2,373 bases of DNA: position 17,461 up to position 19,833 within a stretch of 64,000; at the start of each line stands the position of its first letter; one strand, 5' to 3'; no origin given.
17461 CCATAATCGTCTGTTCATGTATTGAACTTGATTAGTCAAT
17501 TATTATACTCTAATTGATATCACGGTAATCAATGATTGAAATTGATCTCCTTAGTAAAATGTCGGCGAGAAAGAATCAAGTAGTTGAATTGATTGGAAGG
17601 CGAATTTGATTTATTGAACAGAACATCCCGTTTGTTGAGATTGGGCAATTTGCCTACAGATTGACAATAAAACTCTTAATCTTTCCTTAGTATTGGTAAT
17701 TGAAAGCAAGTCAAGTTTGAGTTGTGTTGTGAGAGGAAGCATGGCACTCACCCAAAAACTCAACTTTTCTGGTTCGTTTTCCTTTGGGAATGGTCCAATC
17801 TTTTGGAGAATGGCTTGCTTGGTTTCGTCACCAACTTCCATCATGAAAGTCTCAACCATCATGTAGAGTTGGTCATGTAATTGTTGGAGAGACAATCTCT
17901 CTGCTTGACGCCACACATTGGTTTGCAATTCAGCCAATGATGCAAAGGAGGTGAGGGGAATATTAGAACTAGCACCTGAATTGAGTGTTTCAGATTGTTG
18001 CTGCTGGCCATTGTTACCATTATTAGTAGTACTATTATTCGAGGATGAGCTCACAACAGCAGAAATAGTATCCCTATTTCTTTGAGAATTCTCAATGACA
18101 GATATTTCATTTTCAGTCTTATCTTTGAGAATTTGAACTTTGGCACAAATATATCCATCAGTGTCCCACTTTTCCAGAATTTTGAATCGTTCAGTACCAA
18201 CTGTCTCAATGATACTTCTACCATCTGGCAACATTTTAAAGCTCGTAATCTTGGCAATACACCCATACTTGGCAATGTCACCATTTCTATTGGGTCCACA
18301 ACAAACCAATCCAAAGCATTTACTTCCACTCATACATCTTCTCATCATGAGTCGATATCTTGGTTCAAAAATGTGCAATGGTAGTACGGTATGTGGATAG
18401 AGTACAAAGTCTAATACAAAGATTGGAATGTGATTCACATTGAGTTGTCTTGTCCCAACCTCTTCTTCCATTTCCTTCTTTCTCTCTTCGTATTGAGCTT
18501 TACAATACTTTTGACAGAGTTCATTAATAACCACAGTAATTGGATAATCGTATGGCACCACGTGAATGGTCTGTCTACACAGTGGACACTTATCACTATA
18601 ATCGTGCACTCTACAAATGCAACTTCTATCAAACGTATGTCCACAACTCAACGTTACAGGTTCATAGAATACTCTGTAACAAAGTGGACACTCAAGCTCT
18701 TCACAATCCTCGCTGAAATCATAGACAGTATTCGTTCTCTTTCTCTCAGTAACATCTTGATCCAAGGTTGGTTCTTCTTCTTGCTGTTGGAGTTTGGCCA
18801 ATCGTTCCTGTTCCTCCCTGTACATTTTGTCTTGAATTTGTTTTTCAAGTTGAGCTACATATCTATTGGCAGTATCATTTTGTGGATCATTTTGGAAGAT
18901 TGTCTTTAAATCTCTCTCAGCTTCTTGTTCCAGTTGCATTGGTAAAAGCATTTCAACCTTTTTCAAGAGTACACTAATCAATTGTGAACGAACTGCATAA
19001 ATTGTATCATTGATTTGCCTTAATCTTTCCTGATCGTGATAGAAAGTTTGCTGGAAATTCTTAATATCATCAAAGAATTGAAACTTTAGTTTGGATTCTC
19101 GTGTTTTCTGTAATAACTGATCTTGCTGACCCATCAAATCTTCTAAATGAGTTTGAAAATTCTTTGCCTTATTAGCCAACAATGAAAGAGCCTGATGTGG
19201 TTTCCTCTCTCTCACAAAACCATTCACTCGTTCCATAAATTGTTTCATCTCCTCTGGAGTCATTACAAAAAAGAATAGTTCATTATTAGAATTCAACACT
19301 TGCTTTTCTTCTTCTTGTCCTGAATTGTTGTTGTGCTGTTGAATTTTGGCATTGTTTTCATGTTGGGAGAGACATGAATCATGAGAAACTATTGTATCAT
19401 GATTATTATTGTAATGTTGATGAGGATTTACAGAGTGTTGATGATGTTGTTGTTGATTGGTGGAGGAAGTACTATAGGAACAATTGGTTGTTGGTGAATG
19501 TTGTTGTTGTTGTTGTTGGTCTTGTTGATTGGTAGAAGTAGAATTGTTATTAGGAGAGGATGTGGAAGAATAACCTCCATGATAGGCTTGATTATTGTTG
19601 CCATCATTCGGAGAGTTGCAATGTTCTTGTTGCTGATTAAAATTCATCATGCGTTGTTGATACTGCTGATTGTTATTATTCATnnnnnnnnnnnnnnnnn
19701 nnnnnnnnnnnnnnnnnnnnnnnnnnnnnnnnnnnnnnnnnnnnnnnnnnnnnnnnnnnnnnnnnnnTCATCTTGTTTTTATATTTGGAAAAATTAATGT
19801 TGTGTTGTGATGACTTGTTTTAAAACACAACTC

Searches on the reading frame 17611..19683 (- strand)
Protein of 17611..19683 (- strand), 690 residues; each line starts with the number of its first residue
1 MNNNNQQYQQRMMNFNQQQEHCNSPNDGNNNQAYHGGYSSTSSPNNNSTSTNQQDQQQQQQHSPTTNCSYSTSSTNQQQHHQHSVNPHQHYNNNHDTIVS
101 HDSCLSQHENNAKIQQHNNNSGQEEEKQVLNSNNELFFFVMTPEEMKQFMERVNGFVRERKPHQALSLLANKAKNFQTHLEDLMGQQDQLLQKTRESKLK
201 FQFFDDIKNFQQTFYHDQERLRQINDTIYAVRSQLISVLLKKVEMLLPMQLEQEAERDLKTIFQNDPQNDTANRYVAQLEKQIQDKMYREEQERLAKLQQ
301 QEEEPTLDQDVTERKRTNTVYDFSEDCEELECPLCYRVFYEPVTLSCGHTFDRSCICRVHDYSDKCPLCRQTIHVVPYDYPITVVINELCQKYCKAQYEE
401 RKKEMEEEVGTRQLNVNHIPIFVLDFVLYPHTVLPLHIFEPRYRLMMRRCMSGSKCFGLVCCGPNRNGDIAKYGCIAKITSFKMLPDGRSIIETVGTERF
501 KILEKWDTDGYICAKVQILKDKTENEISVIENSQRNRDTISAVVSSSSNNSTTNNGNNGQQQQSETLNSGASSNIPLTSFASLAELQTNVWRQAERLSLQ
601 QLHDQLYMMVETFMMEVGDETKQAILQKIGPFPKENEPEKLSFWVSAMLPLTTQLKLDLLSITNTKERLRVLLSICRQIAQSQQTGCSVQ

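Call 9: search_protein_families(library=pfam, proteins=[window:17611-19683:-])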
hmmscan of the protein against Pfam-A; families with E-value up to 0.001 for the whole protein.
window:17611-19683:- (690 aa): 9 families
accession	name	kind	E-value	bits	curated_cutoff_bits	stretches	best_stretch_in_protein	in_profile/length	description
PF02190.22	LON_substr_bdg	-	2.2e-34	119.6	28.7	1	419-675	2-197/200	ATP-dependent protease La (LON) substrate-binding domain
PF13445.12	zf-RING_UBOX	-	5.6e-08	33.1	25.2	1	332-367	1-39/39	RING-type zinc-finger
PF13923.12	zf-C3HC4_2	-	6.2e-08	32.8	27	1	331-369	1-40/40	Zinc finger, C3HC4 type (RING finger)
PF13639.12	zf-RING_2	-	1.6e-06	28.7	27.3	1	331-370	2-44/44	Ring finger domain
PF13920.12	zf-C3HC4_3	-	1.8e-05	24.9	27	1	329-374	2-47/49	Zinc finger, C3HC4 type (RING finger)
PF04564.21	U-box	-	3.5e-05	24.3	21.4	1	327-373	2-49/73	U-box domain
PF15227.12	zf-C3HC4_4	-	6e-05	23.5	30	1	332-369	1-42/42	zinc finger of C3HC4-type, RING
PF00097.31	zf-C3HC4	-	0.00064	20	21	1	332-369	1-40/40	Zinc finger, C3HC4 type (RING finger)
PF11789.14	zf-Nse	-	0.00092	19.4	27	0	327-369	9-56/57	Zinc-finger of the MIZ type in Nse subunit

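Call 10: find_homologous_proteins(query=window:17611-19683:-, max_evalue=1e-10)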
Query window:17611-19683:- (690 aa): 1900 proteins with E <= 1e-10 among 7419 candidates; the best 120 are listed.
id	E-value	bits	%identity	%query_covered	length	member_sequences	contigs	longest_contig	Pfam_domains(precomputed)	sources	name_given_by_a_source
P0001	0.0e+0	1545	100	98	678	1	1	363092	PF13923.13,PF02190.23,PF13920.13,PF13445.13,PF13639.13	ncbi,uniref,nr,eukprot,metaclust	ncbi:predicted protein [Naegleria gruberi]|uniref:Predicted protein n=1 Tax=Naegleria gruberi TaxID=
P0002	7.5e-266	902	66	87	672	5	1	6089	PF13923.13,PF02190.23,PF13920.13,PF13445.13,PF13639.13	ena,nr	nr:unnamed protein product [Naegleria fowleri]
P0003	3.3e-260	883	64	88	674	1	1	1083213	PF13923.13,PF02190.23,PF13920.13,PF13445.13,PF13639.13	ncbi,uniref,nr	ncbi:hypothetical protein C9374_003571 [Naegleria lovaniensis]|uniref:Uncharacterized protein n=1 Ta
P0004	1.6e-227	775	69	76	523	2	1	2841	PF13923.13,PF02190.23,PF13445.13,PF13639.13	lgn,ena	-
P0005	2.2e-197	676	58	80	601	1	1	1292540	PF13923.13,PF02190.23,PF13445.13,PF13639.13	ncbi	ncbi:hypothetical protein ABK040_008912 [Willaertia magna]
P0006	2.4e-116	408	50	42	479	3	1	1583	PF00097.32,PF13923.13,PF02190.23,PF13920.13,PF13445.13,PF04564.22,PF15227.13,PF13639.13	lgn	-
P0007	2.6e-102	362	38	68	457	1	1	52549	PF00097.32,PF13923.13,PF02190.23,PF13920.13,PF13445.13,PF13639.13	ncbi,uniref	ncbi:hypothetical protein AKO1_015590 [Acrasis kona]|uniref:LON peptidase N-terminal domain and RING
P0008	4.2e-101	358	42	53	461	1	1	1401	PF00097.32,PF13923.13,PF02190.23,PF13920.13,PF13445.13,PF13639.13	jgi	-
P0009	2.2e-80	289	54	32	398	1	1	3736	PF00097.32,PF13923.13,PF02190.23,PF13920.13,PF13445.13,PF04564.22,PF13639.13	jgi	-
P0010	1.3e-76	277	36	51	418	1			PF00097.32,PF14634.13,PF13923.13,PF02190.23,PF13920.13,PF13445.13,PF13639.13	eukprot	eukprot:gene983-9890_t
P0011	4.0e-73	265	36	48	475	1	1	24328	PF00097.32,PF13923.13,PF02190.23,PF13920.13,PF13445.13,PF13639.13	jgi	jgi:Lon protease-like protein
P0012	2.3e-69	253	45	35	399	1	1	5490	PF00097.32,PF13923.13,PF02190.23,PF13920.13,PF13445.13,PF13639.13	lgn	-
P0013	4.6e-68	248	47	33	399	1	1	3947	PF00097.32,PF13923.13,PF02190.23,PF13920.13,PF13445.13,PF13639.13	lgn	-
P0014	2.9e-65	239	37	45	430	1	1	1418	PF25575.1,PF16685.12,PF00097.32,PF13923.13,PF02190.23,PF13920.13,PF13445.13,PF00515.35,PF15227.13,PF13639.13,PF07719.24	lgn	-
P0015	5.9e-63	232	47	30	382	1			PF00097.32,PF13923.13,PF02190.23,PF13920.13,PF13445.13,PF11789.15,PF13639.13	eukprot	eukprot:gb/GECH01012179.1/.p1 GENE.gb/GECH01012179.1/~~gb/GECH01012179.1/.p1 ORF type:complete len:3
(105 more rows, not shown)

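Call 12: find_encoding_contigs(protein=P0001, flank=10000, max_places=2)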
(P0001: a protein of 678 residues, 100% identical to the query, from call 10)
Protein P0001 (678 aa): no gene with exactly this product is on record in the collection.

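Call 21: find_encoding_contigs(protein=P0003, flank=10000, max_places=2)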
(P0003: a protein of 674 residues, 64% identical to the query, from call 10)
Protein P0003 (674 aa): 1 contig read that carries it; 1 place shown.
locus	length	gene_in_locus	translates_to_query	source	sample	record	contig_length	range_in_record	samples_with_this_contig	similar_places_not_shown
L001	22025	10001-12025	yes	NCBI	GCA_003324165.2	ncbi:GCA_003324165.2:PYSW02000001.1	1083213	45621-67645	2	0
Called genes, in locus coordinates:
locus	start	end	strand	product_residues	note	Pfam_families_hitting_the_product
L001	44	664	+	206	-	PF02900:LigB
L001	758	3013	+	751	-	PF13475:DUF4116 (weak)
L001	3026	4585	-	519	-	PF12937:F-box-like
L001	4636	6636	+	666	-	PF13475:DUF4116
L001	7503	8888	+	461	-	-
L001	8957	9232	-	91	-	PF00031:Cystatin (weak)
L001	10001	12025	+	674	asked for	PF13445:zf-RING_UBOX, PF13639:zf-RING_2 (weak), PF13920:zf-C3HC4_3 (faint), PF13923:zf-C3HC4_2, PF02190:LON_substr_bdg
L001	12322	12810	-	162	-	-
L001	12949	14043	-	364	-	-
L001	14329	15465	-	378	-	PF23831:DUF7201 (faint)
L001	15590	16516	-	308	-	-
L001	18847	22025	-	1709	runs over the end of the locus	PF25474:TPR_TmcB, PF00989:PAS (weak), PF13426:PAS_9, PF00211:Guanylate_cyc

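Call 22: find_encoding_contigs(protein=P0005, flank=10000, max_places=2)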
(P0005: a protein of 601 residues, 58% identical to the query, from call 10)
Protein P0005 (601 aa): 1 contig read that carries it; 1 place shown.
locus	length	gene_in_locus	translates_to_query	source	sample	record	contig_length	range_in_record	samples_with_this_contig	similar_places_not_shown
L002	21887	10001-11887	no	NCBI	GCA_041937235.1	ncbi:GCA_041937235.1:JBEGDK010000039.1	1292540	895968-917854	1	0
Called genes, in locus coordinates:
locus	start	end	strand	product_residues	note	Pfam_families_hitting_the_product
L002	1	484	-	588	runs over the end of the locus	PF00083:Sugar_tr, PF07690:MFS_1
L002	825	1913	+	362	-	-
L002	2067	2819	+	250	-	PF13532:2OG-FeII_Oxy_2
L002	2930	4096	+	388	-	PF03372:Exo_endo_phos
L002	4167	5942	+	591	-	-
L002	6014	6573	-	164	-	-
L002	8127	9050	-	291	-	-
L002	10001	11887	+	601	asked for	PF13445:zf-RING_UBOX, PF13639:zf-RING_2 (weak), PF13923:zf-C3HC4_2 (weak), PF02190:LON_substr_bdg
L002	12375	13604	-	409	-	PF00448:SRP54 (faint), PF01926:MMR_HSR1 (faint), PF03029:ATP_bind_1, PF00009:GTP_EFTU (weak)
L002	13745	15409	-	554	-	PF04280:Tim44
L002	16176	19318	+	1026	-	PF00616:RasGAP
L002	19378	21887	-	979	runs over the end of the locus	PF25267:TANGO6_N, PF23565:ARM_TANGO6, PF10363:RTP1_C1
